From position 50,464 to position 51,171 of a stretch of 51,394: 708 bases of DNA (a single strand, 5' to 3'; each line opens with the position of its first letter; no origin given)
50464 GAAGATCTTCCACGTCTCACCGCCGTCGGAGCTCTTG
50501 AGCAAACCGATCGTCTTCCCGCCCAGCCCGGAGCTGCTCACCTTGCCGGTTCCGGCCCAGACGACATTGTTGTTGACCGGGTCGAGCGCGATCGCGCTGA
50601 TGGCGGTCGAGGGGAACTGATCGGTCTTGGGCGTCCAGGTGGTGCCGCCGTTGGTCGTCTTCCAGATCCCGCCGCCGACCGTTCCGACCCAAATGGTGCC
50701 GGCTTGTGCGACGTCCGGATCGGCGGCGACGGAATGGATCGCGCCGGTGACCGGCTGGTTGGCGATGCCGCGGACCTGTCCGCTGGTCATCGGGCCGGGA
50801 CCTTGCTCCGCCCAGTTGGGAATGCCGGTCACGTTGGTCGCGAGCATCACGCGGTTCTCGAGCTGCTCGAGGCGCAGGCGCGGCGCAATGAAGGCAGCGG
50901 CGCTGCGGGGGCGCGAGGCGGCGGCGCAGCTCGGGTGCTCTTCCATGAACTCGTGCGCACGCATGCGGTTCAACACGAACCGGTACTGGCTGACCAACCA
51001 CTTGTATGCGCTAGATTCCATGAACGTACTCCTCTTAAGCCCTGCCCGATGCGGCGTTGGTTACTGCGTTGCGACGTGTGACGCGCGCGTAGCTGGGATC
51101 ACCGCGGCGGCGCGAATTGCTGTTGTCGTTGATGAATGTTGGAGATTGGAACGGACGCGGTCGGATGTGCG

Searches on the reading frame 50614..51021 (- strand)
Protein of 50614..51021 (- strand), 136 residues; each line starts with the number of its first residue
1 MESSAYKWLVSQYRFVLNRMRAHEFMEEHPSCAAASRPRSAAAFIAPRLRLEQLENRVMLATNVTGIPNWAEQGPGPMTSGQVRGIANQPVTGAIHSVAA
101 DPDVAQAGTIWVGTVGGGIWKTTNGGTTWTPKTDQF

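Call 55: search_protein_families(library=ncbifam, proteins=[window:50614-51021:-], max_evalue=10)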
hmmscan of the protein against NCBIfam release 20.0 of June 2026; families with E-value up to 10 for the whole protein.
seq(136 aa): 1 family
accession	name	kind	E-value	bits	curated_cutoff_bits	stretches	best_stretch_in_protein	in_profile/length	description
NF012209.1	LEPR-8K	domain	0.016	14.8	17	1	49-68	1-20/24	LEPR-XLL domain-containing protein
